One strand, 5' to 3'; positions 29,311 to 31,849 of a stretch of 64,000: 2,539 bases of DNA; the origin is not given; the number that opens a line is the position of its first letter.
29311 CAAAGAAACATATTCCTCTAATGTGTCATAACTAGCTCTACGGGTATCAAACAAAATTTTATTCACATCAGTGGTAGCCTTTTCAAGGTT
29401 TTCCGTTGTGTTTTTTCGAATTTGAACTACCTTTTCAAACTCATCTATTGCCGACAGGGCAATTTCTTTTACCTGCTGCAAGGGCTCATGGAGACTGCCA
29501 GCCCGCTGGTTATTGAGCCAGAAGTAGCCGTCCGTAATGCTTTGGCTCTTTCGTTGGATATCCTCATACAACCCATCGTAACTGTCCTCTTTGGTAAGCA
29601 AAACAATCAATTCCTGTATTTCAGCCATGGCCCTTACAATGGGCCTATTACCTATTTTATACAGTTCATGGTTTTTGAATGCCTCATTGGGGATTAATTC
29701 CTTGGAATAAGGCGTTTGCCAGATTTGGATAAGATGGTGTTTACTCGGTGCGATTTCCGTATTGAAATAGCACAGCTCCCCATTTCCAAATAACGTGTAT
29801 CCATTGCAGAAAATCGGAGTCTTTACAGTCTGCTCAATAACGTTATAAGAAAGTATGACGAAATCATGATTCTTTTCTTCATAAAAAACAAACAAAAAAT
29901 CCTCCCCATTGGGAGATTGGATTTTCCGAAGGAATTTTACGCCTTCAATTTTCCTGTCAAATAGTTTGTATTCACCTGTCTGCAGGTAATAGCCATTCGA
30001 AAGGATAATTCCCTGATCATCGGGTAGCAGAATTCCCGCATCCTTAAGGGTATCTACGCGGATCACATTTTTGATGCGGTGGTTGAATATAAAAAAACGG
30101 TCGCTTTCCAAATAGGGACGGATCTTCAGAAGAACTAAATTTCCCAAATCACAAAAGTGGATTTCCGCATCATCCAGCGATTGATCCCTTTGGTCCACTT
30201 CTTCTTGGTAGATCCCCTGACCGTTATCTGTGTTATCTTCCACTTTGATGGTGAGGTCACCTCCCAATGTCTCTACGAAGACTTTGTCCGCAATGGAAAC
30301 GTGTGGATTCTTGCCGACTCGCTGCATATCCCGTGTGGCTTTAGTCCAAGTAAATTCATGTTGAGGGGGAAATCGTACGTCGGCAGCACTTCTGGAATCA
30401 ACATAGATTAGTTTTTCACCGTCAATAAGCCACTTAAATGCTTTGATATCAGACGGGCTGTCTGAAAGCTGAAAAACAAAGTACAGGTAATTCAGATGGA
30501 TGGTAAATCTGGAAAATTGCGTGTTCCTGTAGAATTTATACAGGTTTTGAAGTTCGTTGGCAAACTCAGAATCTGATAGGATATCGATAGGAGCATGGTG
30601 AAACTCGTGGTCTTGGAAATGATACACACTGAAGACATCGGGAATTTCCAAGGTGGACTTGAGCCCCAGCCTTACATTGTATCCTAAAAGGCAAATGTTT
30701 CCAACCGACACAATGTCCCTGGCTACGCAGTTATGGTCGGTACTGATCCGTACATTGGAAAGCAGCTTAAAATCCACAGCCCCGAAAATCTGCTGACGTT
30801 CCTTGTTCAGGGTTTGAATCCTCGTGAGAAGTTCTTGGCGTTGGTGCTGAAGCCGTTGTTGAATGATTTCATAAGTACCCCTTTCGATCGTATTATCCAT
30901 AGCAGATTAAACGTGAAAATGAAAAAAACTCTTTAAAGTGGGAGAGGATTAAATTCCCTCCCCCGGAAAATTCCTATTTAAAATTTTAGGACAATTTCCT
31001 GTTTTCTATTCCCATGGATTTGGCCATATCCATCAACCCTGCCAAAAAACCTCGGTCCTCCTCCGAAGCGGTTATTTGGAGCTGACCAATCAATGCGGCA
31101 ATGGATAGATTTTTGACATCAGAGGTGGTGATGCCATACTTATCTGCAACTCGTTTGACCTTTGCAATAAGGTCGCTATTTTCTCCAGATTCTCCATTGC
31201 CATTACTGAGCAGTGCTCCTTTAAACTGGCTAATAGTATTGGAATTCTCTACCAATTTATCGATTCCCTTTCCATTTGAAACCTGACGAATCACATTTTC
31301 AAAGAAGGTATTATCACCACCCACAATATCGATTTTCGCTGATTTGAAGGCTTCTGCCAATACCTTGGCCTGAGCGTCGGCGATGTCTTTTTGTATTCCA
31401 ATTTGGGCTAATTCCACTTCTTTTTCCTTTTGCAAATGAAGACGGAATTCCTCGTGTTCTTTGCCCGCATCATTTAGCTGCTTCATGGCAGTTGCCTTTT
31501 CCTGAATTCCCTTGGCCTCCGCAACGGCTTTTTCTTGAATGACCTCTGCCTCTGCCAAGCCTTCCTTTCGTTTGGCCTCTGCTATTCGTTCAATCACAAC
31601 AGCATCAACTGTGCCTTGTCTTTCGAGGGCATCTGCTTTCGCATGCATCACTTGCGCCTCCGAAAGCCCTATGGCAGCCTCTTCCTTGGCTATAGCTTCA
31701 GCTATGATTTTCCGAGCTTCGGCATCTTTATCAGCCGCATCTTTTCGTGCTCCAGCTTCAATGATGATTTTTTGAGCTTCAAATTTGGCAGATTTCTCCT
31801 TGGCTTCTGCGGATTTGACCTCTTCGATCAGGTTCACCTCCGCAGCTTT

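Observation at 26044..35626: Candidate membrane-remodelling/stress module: XRE regulator + operator, then YbjN-like, PspA/IM30, YqiJ/NfeD-like, flotillin and a 1618-aa coiled-coil AAA+ ATPase in one operon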

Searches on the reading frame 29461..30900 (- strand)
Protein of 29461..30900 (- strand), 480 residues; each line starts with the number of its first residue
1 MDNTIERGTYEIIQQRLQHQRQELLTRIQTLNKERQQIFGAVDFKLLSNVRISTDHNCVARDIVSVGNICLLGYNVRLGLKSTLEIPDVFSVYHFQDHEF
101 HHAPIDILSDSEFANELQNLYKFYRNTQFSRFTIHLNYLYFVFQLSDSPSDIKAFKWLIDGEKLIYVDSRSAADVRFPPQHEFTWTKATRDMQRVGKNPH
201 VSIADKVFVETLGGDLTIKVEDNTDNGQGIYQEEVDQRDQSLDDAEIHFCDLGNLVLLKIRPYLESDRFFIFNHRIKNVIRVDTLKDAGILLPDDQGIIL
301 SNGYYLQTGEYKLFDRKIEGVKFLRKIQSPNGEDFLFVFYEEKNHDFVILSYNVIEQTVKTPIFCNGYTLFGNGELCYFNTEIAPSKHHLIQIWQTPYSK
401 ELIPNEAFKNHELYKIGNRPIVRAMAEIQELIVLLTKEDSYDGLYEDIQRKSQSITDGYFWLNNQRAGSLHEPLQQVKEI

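Call 23: find_related_loci(query=A1, collection=genome_contigs, flank=10000)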
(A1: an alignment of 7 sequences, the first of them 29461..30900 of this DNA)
Query A1 (480 aa) in genome_contigs; peptide patterns used: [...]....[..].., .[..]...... (x = any residue, [..] = any of these).
230 stretches matched a pattern; 204 encode a relative of the query (tblastn E <= 1e-3); the best 80 are kept; 80 distinct loci.
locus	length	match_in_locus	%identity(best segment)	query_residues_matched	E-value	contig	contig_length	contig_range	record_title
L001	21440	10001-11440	79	1-480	0e+0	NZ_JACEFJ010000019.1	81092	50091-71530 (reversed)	Pararhodonellum marinum strain SW124 19, whole genome shotgun sequence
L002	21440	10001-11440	79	1-480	0e+0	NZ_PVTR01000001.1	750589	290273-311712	Mongoliibacter ruber strain DSM 27929 Ga0181024_101, whole genome shotgun sequence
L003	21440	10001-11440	76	1-480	0e+0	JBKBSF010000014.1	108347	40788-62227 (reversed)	MAG: Bacteroidales bacterium isolate 21H_022.bin.26 NODE_15_length_108347_cov_6.293775, whole genome shotgun sequence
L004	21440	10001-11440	77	1-480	0e+0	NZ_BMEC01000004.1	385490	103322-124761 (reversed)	Marivirga lumbricoides strain CGMCC 1.10832 sequence04, whole genome shotgun sequence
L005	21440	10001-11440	78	1-480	0e+0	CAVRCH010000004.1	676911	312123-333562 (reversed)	MAG: uncultured Cytophagales bacterium isolate MFD03250.bin.2.34 genome assembly, contig: contig_14282, whole genome sho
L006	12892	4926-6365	76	1-480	0e+0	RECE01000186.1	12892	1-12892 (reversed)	MAG: Bacteroidetes bacterium isolate DLM2.Bin11 NODE_7138_length_12892_cov_28.4672, whole genome shotgun sequence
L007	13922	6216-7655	76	1-480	0e+0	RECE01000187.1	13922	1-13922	MAG: Bacteroidetes bacterium isolate DLM2.Bin11 NODE_6320_length_13922_cov_21.9009, whole genome shotgun sequence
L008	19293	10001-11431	69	5-480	0e+0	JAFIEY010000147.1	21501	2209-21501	MAG: Cryomorphaceae bacterium isolate coassembly_bin.80 k141_50101, whole genome shotgun sequence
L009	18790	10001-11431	68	5-480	0e+0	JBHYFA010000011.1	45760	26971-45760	MAG: Schleiferiaceae bacterium isolate CCAP1475_9_bin-002 CCAP1475_9_bin-002_c11, whole genome shotgun sequence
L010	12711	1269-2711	62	1-480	0e+0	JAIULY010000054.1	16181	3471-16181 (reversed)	MAG: Schleiferiaceae bacterium isolate PBR18_bin01 bin01.contig0053, whole genome shotgun sequence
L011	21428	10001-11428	58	5-480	0e+0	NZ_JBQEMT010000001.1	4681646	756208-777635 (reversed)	Niabella sp. 22666 scaffold1, whole genome shotgun sequence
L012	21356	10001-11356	58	2-453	0e+0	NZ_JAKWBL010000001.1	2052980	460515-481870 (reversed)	Niabella ginsengisoli strain GR10-1 utg000001l, whole genome shotgun sequence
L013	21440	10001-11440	56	1-480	0e+0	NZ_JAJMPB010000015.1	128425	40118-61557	Chryseobacterium sp. LC2016-29 Chryseo_sp.LC2016-29_contig_15, whole genome shotgun sequence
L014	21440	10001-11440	55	1-480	0e+0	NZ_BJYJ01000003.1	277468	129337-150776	Chryseobacterium hagamense strain NBRC 105253 sequence003, whole genome shotgun sequence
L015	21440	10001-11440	56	1-480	0e+0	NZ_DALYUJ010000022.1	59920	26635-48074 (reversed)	MAG: Chryseobacterium sp. isolate CTOTU47247 NODE_146_length_59920_cov_6.177416, whole genome shotgun sequence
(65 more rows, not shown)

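Call 53: search_dna_similar(query=window:29461-30900:-, collection=plasmids, mode=protein, max_evalue=0.00001, max_rows=30)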
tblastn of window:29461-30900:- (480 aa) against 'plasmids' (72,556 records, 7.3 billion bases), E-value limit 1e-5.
Records with a match: 13; places in all: 13; records where one place covers at least 80% of the query: 13.
Best place of each record, by identity: <60% 13.
By first word of the organism name: Streptomyces 3; Proteus 2; Deinococcus 2; Hymenobacter 1; Nonomuraea 1; Pseudomonas 1; Halomonas 1; Vibrio 1; Photobacterium 1.
By predicted mobility (MOB-suite, as given by PLSDB): non-mobilizable 10; mobilizable 3.
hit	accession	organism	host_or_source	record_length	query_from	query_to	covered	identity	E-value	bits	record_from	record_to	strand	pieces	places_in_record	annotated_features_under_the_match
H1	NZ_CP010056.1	Hymenobacter sp. DG25B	single cell,soil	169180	5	479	99%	52.7%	4e-167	529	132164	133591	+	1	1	DNA repair ATPase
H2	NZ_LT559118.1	Nonomuraea gerenzanensis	-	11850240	5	478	99%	39.8%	8e-108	358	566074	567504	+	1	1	none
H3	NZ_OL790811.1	Proteus mirabilis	-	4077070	8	480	99%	38.2%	2e-101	340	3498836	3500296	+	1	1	none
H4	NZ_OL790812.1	Proteus mirabilis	-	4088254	8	480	99%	38.2%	2e-101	340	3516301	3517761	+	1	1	none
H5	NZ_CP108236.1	Streptomyces sp. NBC_00080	-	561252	1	478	100%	37.4%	3e-99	333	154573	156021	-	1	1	DNA repair ATPase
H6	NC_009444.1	Pseudomonas fluorescens SBW25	-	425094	6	479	99%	37.5%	9e-99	332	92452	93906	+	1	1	DNA repair ATPase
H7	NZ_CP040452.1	Halomonas sp. PA16-9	-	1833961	6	478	99%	35.5%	2e-95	323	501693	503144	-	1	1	none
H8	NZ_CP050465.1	Vibrio campbellii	single cell,seawater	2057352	8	467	96%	36.4%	7e-96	324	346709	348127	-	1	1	none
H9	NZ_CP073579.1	Photobacterium sp. GJ3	-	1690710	6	467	96%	36.2%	3e-90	308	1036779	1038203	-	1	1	record has no annotation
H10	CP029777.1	Deinococcus actinosclerus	mixed culture,wastewater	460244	8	477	98%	34.0%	1e-90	309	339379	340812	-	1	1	DNA repair protein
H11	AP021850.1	Deinococcus grandis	-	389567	8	477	98%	33.8%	1e-91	312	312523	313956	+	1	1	hypothetical protein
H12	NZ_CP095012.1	Streptomyces sp. 2P-4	cell culture,mudflats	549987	8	462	95%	31.3%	1e-69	248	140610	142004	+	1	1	DNA repair ATPase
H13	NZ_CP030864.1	Streptomyces globosus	cell culture,environment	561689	8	462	95%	31.3%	1e-69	248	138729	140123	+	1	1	DNA repair ATPase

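Call 54: get_annotated_region(hit=H6, flank=9000)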
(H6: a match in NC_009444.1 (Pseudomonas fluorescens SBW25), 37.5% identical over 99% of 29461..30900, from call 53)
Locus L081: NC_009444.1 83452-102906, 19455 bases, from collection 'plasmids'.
description: Pseudomonas fluorescens SBW25 plasmid pQBR103, complete sequence
organism: Pseudomonas fluorescens SBW25 (NCBI taxid 216595)
taxonomy: Bacteria; Pseudomonadota; Gammaproteobacteria; Pseudomonadales; Pseudomonadaceae; Pseudomonas; Pseudomonas fluorescens; Pseudomonas fluorescens SBW25
host: -; source: -; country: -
typing (MOB-suite, as given by PLSDB): non-mobilizable; replicon rep_cluster_1081; mating-pair formation MPF_I
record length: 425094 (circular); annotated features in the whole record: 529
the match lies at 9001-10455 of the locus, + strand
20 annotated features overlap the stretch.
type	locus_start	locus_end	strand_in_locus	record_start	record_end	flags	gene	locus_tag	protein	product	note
CDS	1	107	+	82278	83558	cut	-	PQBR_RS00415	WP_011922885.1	site-specific DNA-methyltransferase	GO:0006306 - DNA methylation [Evidence IEA]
CDS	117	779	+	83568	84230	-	-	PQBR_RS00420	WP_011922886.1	hypothetical protein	-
CDS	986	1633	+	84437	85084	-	-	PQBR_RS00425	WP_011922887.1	YjfI family protein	-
CDS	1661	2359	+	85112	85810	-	-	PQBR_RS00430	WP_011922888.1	PspA/IM30 family protein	-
CDS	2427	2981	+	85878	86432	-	-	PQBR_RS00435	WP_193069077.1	rhomboid family intramembrane serine protease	-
CDS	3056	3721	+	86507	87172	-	-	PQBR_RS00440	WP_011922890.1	DUF2491 family protein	-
CDS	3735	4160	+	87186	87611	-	-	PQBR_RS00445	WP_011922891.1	DUF350 domain-containing protein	-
CDS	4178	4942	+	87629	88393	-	-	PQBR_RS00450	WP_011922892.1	DUF1190 domain-containing protein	-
CDS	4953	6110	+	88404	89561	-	-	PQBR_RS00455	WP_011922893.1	glutathionylspermidine synthase family protein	-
CDS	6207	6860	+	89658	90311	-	-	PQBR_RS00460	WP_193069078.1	hypothetical protein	-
CDS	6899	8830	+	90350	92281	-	-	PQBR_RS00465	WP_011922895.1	SPFH domain-containing protein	-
CDS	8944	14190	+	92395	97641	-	-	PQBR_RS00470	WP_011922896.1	DNA repair ATPase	-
CDS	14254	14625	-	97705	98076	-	-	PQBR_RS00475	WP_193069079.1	histone-like nucleoid-structuring protein, MvaT/MvaU family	GO:0071824 - protein-DNA complex organization [Evidence IEA]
CDS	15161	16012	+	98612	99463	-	-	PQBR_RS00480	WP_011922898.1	hypothetical protein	-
CDS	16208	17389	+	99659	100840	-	-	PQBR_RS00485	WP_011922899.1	C2H2-type zinc finger protein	-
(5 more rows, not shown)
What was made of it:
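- They are also linked on pQBR103 (call 54). Copies occur on megaplasmids such as pQBR103 (calls 53, 54).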

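Call 55: get_annotated_region(hit=H5, flank=9000)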
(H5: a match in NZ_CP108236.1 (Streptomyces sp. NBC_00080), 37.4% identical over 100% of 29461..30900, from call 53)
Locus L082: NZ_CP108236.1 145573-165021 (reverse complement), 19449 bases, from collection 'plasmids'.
description: Streptomyces sp. NBC_00080 plasmid unnamed1, complete sequence
organism: Streptomyces sp. NBC_00080 (NCBI taxid 2975645)
taxonomy: Bacteria; Actinomycetota; Actinomycetes; Kitasatosporales; Streptomycetaceae; Streptomyces; Streptomyces sp. NBC 00080
host: -; source: -; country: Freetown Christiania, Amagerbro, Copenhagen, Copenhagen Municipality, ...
typing (MOB-suite, as given by PLSDB): non-mobilizable; replicon rep_cluster_43
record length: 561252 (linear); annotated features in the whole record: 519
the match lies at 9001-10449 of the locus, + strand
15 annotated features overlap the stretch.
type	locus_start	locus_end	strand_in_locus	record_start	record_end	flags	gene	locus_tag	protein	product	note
CDS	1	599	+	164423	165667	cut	-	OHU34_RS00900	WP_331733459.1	cation:proton antiporter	GO:0006812 - monoatomic cation transport [Evidence IEA]; GO:1902600 - proton transmembrane transport [Evidence IEA]; ...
CDS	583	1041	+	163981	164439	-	-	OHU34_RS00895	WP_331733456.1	CBS domain-containing protein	-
CDS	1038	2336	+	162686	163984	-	-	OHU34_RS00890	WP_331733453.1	ArsB/NhaD family transporter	-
CDS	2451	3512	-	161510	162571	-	-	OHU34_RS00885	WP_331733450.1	helix-turn-helix domain-containing protein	-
CDS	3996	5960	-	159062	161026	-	-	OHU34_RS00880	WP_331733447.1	NAD-binding protein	GO:0006813 - potassium ion transport [Evidence IEA]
CDS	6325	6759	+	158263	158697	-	-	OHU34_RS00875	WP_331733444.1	hypothetical protein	-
CDS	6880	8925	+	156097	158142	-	-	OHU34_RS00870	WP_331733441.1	flotillin family protein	-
CDS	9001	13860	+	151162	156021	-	-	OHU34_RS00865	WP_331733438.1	DNA repair ATPase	-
CDS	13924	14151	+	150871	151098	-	-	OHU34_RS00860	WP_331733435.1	hypothetical protein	-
CDS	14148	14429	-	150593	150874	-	-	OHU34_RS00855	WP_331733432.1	hypothetical protein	-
CDS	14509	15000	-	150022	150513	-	-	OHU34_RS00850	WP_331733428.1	CBS domain-containing protein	-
CDS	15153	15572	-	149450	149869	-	-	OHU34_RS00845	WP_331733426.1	hypothetical protein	-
CDS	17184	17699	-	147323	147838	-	-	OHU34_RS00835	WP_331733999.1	hypothetical protein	-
CDS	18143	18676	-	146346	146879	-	-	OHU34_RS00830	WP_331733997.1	TerD family protein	-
CDS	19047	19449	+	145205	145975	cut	-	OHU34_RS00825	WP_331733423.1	hypothetical protein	-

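Call 56: get_annotated_region(hit=H10, flank=9000)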
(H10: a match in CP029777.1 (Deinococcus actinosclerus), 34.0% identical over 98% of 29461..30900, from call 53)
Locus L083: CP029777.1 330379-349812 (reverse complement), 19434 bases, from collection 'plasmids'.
description: Deinococcus actinosclerus strain SJTR plasmid unnamed3, complete sequence
organism: Deinococcus actinosclerus (NCBI taxid 1768108)
taxonomy: Bacteria; Deinococcota; Deinococci; Deinococcales; Deinococcaceae; Deinococcus; Deinococcus actinosclerus
host: -; source: mixed culture,wastewater; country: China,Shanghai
typing (MOB-suite, as given by PLSDB): non-mobilizable
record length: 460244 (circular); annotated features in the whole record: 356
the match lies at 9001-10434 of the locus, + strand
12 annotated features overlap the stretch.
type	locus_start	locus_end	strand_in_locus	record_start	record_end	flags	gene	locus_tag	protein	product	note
CDS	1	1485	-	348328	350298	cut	-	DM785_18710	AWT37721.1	hypothetical protein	-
CDS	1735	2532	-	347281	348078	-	modB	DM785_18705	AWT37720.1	molybdate ABC transporter permease subunit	-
CDS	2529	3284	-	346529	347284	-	modA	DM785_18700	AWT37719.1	molybdate ABC transporter substrate-binding protein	-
CDS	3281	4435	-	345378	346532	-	-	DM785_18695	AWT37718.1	XRE family transcriptional regulator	-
CDS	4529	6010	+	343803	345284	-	-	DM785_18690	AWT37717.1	GGDEF domain-containing protein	-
CDS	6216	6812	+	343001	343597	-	-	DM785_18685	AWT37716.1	hypothetical protein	-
CDS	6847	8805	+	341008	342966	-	-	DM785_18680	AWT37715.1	hypothetical protein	-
CDS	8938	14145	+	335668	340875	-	-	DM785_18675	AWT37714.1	DNA repair protein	-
CDS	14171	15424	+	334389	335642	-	-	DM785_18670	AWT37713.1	glycerate kinase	-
CDS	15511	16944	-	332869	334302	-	-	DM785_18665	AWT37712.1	guanine permease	-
CDS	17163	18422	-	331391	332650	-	-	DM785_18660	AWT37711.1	transcriptional regulator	-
CDS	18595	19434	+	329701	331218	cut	hpaE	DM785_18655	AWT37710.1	5-carboxymethyl-2-hydroxymuconate semialdehyde dehydrogenase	-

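Call 57: get_annotated_region(hit=H3, flank=9000)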
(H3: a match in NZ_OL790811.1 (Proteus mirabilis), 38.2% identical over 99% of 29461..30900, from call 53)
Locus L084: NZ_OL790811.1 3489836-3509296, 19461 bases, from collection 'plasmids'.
description: Proteus mirabilis strain H63 plasmid unnamed, complete sequence
organism: Proteus mirabilis (NCBI taxid 584)
taxonomy: Bacteria; Pseudomonadota; Gammaproteobacteria; Enterobacterales; Morganellaceae; Proteus; Proteus mirabilis
host: -; source: -; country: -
typing (MOB-suite, as given by PLSDB): mobilizable; relaxase MOBP
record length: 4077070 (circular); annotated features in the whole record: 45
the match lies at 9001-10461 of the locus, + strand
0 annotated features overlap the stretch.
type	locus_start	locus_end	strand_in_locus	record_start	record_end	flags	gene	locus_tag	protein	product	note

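Call 58: get_annotated_region(hit=H8, flank=9000)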
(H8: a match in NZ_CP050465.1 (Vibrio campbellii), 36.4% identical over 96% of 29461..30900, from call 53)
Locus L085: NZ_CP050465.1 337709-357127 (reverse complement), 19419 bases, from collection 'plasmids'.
description: Vibrio campbellii strain LJC015 plasmid unnamed1, complete sequence
organism: Vibrio campbellii (NCBI taxid 680)
taxonomy: Bacteria; Pseudomonadota; Gammaproteobacteria; Vibrionales; Vibrionaceae; Vibrio; Vibrio campbellii
host: -; source: single cell,seawater; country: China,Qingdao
typing (MOB-suite, as given by PLSDB): non-mobilizable
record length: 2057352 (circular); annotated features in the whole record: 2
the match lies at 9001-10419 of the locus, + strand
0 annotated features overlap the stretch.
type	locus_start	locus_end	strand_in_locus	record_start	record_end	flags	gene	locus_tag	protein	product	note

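Call 62: search_protein_families(library=pfam, proteins=[L084:5934-6563:+, L084:6650-7399:+, L085:6187-6798:+, L085:6820-7569:+, L081:6207-6860:+, L083:6216-6812:+, L083:6847-7596:+, L082:6325-6759:+, L085:13828-14532:+, L085:14548-15606:+], max_evalue=0.01)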
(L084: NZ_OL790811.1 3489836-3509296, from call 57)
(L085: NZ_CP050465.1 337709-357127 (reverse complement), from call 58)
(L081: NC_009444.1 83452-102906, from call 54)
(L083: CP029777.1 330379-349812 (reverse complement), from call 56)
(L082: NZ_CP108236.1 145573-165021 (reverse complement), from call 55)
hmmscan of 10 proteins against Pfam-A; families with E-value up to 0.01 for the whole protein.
L084:5934-6563:+ (209 aa): 0 families

L084:6650-7399:+ (250 aa): 1 family
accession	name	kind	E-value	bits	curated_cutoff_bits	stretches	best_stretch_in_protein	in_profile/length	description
PF01145.31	Band_7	-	4.4e-06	27.3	23.6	1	33-181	2-142/176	SPFH domain / Band 7 family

L085:6187-6798:+ (203 aa): 0 families

L085:6820-7569:+ (250 aa): 1 family
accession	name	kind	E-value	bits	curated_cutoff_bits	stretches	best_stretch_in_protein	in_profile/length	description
PF01145.31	Band_7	-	8.5e-10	39.4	23.6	1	27-190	16-146/176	SPFH domain / Band 7 family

L081:6207-6860:+ (217 aa): 0 families

L083:6216-6812:+ (198 aa): 1 family
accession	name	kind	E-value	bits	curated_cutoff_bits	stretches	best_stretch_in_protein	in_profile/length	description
PF01957.25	NfeD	-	0.0078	16.8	29.1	0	130-181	2-48/57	NfeD-like C-terminal, partner-binding domain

L083:6847-7596:+ (250 aa): 1 family
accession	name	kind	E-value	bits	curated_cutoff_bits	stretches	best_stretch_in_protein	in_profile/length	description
PF01145.31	Band_7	-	9.2e-08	32.8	23.6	1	34-183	2-143/176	SPFH domain / Band 7 family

L082:6325-6759:+ (144 aa): 0 families

L085:13828-14532:+ (234 aa): 2 families
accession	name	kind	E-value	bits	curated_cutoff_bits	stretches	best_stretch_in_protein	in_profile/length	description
PF13091.12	PLDc_2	-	2.3e-30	105.6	27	1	102-225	1-132/132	PLD-like domain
PF07894.18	SACK1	-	0.00097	19.2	21.4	0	173-226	218-270/274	Scaffolding anchor of CK1 domain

L085:14548-15606:+ (352 aa): 2 families
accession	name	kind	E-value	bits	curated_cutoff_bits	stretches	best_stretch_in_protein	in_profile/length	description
PF05816.16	TelA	-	2.4e-78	264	30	1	22-349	3-331/332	Toxic anion resistance protein (TelA)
PF00803.23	3A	-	0.0064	16.2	25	0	239-298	169-227/237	3A/RNA2 movement protein family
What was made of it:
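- Vibrio adds a PLD-like gene and TelA downstream (call 62).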

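Call 108: search_dna_similar(query=window:29461-30900:-, collection=phages, mode=protein, max_evalue=0.00001, max_rows=10)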
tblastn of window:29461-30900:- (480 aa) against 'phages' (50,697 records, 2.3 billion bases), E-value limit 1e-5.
No match.

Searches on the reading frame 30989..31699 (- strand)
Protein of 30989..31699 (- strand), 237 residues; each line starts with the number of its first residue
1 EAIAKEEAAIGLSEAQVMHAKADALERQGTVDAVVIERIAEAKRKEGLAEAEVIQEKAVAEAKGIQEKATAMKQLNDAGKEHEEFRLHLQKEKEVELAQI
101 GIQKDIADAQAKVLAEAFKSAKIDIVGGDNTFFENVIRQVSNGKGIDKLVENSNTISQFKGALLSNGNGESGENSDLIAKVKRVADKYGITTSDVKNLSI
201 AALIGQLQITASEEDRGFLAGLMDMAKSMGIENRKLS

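Call 18: search_protein_families(library=pfam, proteins=[window:30989-31699:-], max_evalue=10)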
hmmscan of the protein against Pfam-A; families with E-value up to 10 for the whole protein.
window:30989-31699:- (237 aa): 4 families
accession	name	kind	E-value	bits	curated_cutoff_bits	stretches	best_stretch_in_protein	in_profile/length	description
PF04221.18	RelB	-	0.12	12.7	22.4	1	176-205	11-40/82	RelB antitoxin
PF10109.15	Phage_TAC_7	-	0.52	10.8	25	0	78-116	11-50/79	Phage tail assembly chaperone proteins, E, or 41 or 14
PF18578.6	Raf1_N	-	1.4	9.9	26.8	0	84-122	11-48/106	Rubisco accumulation factor 1 alpha helical domain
PF15975.10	Flot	-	6.8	7.2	27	1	14-45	5-36/124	Flotillin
